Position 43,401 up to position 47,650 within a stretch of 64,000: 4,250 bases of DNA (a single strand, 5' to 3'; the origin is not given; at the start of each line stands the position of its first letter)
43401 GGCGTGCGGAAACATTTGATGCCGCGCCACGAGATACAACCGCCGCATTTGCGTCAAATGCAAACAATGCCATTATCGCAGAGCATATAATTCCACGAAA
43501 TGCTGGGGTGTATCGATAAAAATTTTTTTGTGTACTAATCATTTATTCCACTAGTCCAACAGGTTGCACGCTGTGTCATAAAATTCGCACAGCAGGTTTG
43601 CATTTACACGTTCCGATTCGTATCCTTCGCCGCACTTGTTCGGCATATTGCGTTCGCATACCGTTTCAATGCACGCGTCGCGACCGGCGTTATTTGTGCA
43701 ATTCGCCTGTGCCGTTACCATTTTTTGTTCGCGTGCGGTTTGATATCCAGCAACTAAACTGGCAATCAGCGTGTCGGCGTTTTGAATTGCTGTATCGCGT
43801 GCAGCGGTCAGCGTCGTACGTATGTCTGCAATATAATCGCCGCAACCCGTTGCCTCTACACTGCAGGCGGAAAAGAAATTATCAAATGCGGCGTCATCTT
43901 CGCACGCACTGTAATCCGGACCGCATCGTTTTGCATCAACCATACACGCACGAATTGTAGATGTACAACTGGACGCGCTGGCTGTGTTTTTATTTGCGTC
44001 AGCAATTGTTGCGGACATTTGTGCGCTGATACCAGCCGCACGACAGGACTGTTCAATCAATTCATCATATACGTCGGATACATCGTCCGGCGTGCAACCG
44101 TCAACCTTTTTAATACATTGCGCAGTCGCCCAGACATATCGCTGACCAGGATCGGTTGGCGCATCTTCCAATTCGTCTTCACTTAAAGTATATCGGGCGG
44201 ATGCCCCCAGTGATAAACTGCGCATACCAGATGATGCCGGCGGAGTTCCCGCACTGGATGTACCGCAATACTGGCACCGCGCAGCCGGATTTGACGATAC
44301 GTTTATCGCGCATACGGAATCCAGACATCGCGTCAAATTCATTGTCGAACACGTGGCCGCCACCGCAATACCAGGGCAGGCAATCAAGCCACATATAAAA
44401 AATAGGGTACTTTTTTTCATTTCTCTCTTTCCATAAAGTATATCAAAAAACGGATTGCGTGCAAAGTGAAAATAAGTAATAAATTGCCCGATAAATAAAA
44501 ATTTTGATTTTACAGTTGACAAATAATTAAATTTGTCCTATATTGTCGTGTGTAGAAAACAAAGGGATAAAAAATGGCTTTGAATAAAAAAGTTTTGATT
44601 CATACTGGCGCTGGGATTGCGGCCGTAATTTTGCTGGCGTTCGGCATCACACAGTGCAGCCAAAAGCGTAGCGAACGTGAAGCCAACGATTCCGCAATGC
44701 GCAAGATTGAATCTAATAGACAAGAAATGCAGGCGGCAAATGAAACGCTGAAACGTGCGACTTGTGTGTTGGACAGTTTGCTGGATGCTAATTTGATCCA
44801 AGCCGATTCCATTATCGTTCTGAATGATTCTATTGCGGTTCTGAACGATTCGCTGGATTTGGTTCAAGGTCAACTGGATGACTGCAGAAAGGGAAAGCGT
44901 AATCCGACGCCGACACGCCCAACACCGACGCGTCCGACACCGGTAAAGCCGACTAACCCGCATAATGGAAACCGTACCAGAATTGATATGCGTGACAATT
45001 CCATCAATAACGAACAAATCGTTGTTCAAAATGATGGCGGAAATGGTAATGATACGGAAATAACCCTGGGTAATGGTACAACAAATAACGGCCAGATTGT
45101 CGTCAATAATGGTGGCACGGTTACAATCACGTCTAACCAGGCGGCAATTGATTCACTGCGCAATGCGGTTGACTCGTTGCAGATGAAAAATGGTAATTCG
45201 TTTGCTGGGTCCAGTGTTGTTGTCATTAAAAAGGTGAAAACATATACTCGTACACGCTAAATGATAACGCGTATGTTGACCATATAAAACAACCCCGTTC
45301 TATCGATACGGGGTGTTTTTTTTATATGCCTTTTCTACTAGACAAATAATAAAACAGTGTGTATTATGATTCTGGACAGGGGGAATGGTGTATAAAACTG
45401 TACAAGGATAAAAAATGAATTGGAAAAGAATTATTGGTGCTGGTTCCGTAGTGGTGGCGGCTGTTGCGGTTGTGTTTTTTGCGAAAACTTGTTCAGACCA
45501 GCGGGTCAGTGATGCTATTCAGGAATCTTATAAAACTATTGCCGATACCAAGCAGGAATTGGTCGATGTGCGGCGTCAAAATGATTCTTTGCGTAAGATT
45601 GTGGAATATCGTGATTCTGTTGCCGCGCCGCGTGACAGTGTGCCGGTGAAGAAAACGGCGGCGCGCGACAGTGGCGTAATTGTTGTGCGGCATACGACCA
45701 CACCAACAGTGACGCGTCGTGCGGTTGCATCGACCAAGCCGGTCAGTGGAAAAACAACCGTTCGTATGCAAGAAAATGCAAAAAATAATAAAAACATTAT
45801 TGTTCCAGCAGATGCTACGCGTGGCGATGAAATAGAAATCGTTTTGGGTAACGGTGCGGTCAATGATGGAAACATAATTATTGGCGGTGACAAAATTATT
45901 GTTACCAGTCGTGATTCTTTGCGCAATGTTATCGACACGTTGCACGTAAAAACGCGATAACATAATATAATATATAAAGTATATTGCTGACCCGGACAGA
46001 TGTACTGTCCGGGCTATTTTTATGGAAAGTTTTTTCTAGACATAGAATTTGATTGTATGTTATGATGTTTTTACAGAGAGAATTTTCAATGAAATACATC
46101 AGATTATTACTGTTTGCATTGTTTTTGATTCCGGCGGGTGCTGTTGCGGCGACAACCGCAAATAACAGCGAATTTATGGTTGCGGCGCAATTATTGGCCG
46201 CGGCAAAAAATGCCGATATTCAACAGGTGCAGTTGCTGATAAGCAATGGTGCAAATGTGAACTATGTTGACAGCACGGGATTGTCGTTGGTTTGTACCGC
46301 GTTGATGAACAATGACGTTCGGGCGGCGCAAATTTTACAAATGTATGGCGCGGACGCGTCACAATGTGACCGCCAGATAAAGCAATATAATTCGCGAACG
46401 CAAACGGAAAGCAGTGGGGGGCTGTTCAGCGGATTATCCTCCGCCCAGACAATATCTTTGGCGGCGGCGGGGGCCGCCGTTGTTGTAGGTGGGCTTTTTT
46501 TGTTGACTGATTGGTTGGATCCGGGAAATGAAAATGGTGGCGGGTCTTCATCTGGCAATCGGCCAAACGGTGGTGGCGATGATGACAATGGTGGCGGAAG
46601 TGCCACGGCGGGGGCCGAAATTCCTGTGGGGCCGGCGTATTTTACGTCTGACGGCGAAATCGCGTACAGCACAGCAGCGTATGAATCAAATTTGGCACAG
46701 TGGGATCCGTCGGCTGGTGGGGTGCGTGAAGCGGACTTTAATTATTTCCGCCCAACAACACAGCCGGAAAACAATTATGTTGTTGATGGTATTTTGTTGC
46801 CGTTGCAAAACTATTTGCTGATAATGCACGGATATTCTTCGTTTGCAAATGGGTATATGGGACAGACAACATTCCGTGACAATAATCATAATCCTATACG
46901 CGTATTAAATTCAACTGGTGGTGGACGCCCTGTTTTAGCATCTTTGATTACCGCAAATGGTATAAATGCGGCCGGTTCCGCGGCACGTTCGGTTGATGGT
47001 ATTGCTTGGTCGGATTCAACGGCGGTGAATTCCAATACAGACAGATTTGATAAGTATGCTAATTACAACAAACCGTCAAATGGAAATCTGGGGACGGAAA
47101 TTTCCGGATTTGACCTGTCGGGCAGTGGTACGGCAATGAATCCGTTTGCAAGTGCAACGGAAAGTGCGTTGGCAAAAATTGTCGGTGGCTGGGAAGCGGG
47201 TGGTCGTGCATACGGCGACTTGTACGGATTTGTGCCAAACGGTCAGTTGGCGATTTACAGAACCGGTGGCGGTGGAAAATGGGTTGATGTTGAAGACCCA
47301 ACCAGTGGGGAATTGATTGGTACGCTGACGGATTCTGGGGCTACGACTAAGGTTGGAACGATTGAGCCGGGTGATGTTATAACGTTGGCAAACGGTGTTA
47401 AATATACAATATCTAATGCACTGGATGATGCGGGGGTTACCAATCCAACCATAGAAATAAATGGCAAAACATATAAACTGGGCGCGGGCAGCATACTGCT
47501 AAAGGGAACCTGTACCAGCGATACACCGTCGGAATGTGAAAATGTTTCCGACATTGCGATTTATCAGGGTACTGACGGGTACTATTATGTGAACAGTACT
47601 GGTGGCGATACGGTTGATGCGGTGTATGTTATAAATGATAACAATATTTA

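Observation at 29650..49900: About 20-kb lineage-specific locus of 12 or more exported proteins forming a paralogous Cys-rich / glycine-zipper family between rplQ and grpE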

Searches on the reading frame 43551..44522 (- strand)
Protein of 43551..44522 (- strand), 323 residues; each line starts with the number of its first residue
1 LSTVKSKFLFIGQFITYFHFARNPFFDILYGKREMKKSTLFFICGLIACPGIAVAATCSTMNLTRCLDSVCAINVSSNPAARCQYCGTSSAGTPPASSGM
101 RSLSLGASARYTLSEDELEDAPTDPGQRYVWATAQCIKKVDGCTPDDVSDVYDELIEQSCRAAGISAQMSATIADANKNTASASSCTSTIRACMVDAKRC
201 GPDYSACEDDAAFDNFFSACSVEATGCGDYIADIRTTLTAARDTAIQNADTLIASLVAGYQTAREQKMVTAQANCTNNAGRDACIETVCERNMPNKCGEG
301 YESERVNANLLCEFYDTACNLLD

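Call 4: search_protein_families(library=pfam, proteins=[window:43551-44522:-], max_evalue=0.01)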
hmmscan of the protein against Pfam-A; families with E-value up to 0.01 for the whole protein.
window:43551-44522:- (323 aa): 0 families

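Call 5: search_protein_families(library=ncbifam, proteins=[window:43551-44522:-], max_evalue=0.01)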
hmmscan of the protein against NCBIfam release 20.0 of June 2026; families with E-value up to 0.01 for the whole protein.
window:43551-44522:- (323 aa): 0 families

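Call 20: find_homologous_proteins(query=window:43551-44420:-, max_evalue=0.001)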
Query window:43551-44420:- (289 aa): 735 proteins with E <= 0.001 among 1864 candidates; the best 120 are listed.
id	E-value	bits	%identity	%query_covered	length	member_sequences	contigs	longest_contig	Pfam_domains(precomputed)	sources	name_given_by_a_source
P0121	9.8e-185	631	100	100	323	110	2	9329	-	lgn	-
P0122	3.4e-152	524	82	100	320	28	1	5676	-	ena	-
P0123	7.1e-151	520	82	100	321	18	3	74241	-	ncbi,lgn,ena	-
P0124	1.8e-147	508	79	100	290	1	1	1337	-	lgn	-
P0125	1.4e-145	502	77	100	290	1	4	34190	-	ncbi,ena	-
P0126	1.3e-144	499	76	100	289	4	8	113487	-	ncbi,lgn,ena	-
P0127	2.4e-144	498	76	100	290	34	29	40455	-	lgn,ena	-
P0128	7.3e-143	493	78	100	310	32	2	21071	-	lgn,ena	-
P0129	1.2e-142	493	76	100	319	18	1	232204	-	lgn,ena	-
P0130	1.9e-142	492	77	100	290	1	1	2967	-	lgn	-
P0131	4.3e-142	491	78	100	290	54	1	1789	-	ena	-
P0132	1.5e-141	489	74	100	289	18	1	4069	-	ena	-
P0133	1.7e-140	486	78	100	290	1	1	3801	-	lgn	-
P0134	8.7e-140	483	75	100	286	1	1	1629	-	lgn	-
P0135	3.2e-138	478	76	100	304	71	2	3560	-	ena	-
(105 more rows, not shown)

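Call 31: predict_structure(alignment_id=A2)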
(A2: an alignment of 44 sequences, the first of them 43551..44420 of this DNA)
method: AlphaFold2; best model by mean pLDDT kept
length: 289 residues; sequences in the alignment: 44
mean_pLDDT: 72.0   pTM: 0.40
mean pLDDT of the five models: 72.0, 69.9, 68.5, 66.4, 64.5
residues with pLDDT >= 90: 85; 70-90: 74; 50-70: 67; < 50: 63
segments of 3 or more residues with pLDDT < 50: 15-21, 38-73, 124-134, 137-143
pLDDT, mean of each block of 10 residues (from residue 1): 57 49 63 56 41 41 37 57 65 64 77 58 47 48 62 89 88 93 91 88 93 88 91 88 89 95 94 93 87
secondary structure, 60 per line:
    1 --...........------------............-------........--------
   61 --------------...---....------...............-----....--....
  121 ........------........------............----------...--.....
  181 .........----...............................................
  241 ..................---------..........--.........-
elements in order: H3-13 H26-37 H45-52 H81-84 H91-105 H111-114 H117-128 H135-142 H149-160 H176-189 H194-258 H268-277 H280-288

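Call 55: search_solved_structures(query=A2, max_evalue=1)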
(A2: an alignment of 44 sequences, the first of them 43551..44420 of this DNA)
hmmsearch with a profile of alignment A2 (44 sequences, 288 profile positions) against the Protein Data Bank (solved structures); distinct sequences matched with E-value up to 1: 1.
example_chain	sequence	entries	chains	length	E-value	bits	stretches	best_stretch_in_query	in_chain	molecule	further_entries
6tmh_g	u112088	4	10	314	0.24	14.1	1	176-235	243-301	ATP synthase subunit gamma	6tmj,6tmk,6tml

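Call 81: fold_search(model_id=the predicted structure, library=pdb)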
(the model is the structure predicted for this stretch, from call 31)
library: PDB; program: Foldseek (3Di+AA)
matches with E <= 10: 16; with E <= 0.001: 0
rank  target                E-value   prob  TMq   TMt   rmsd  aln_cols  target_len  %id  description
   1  9vuc_B                2.8e+00  0.07  0.14  0.13  18.4       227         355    8  channel B complex with 2 (released 2026-03-11)
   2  8tmb_A                3.2e+00  0.12  0.16  0.14  15.6       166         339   13  Cryo-EM structure of CorA in complex with conformation-specific synthetic antibody C12 and 20 mM MgCl2, State MG20-1 (released 2025-02-12)
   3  2iub_H                3.2e+00  0.10  0.16  0.14  15.9       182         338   13  Crystal structure of a divalent metal ion transporter CorA at 2.9 A resolution. (released 2006-08-03)
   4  8tmb_C                4.2e+00  0.10  0.16  0.14  15.8       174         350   14  Cryo-EM structure of CorA in complex with conformation-specific synthetic antibody C12 and 20 mM MgCl2, State MG20-1 (released 2025-02-12)
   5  8v2g_A                4.2e+00  0.04  0.13  0.12  19.5       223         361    9  Cryo-EM structure of the KCa2.2 channel in apo state (released 2025-04-23)
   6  7tcp_A                4.4e+00  0.04  0.14  0.13  21.8       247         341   13  Structure of Xenopus KCNQ1-CaM (released 2022-07-06)
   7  2iub_J                4.6e+00  0.08  0.16  0.15  15.8       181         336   13  Crystal structure of a divalent metal ion transporter CorA at 2.9 A resolution. (released 2006-08-03)
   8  7xcf                  4.6e+00  0.06  0.12  0.20  30.4       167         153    8  X-ray crystal structure of sperm whale myoglobin T67C mutant (released 2023-03-29)
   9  8tmc_C                6.1e+00  0.04  0.13  0.11  17.2       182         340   13  Cryo-EM structure of CorA in complex with conformation-specific synthetic antibody C12 and 20 mM MgCl2, State MG20-2 (released 2025-02-12)
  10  9p1e                  6.4e+00  0.04  0.12  0.19  29.0       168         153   15  Myoglobin variant RR22 (released 2026-02-04)
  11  9o53_A                6.7e+00  0.02  0.12  0.10  18.4       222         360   10  Cryo-EM structure of the human SK2-4 chimera/calmodulin channel complex bound to a small molecule inhibitor (released 2025-07-09)
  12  7tci_A                7.1e+00  0.04  0.16  0.15  21.1       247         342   11  Structure of Xenopus KCNQ1-CaM in complex with ML277 (released 2022-07-06)
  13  5zzf                  7.4e+00  0.04  0.12  0.18  28.0       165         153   14  X-ray structure of F43Y/H64D sperm whale myoglobin (released 2018-10-03)
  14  1cp0                  8.1e+00  0.04  0.11  0.18  28.6       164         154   12  RECOMBINANT SPERM WHALE MYOGLOBIN L104N MUTANT (MET) (released 1999-06-14)
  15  7ehx                  8.5e+00  0.04  0.11  0.18  28.6       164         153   13  X-ray crystal strcture of F46C/L49C sperm whale myoglobin with an intramolecular disulfide bond (released 2022-04-06)
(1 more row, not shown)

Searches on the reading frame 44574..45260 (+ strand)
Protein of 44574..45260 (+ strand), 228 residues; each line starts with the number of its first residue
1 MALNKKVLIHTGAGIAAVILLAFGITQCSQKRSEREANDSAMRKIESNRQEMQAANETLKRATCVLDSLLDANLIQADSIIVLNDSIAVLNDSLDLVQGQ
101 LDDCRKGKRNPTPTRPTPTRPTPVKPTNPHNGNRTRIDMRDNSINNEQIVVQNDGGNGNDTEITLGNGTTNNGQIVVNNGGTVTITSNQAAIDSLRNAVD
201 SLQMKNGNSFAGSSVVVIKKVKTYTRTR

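Call 24: search_protein_families(library=pfam, proteins=[window:44574-45260:+], max_evalue=1)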
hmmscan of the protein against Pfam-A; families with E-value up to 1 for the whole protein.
window:44574-45260:+ (228 aa): 0 families

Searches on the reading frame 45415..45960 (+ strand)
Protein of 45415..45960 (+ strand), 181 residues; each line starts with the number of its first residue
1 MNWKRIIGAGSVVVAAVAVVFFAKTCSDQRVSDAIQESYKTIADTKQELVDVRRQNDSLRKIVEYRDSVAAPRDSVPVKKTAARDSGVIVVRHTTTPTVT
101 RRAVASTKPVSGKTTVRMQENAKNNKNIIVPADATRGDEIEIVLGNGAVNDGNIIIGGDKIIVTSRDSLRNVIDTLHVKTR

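Call 24: search_protein_families(library=pfam, proteins=[window:45415-45960:+], max_evalue=1)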
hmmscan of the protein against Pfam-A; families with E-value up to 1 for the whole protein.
window:45415-45960:+ (181 aa): 1 family
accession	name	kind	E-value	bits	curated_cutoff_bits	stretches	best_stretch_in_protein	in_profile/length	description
PF19745.5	FUT8_N_cat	-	0.0059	15.9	27.6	1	11-79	15-81/499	Alpha-(1,6)-fucosyltransferase N- and catalytic domains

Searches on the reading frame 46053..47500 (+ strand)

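Call 24: search_protein_families(library=pfam, proteins=[window:46053-47500:+], max_evalue=1)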
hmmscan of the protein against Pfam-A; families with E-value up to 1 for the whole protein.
window:46053-47500:+ (482 aa): 3 families
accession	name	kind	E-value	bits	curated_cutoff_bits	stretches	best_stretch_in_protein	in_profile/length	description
PF13637.12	Ank_4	-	1.7e-05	25.5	22.7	1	47-95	1-49/50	Ankyrin repeats (many copies)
PF12796.13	Ank_2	-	0.0013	19.7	27.3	1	48-102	2-55/90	Ankyrin repeats (3 copies)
PF00023.36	Ank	-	0.0057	17.4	21.1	1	48-73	7-32/33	Ankyrin repeat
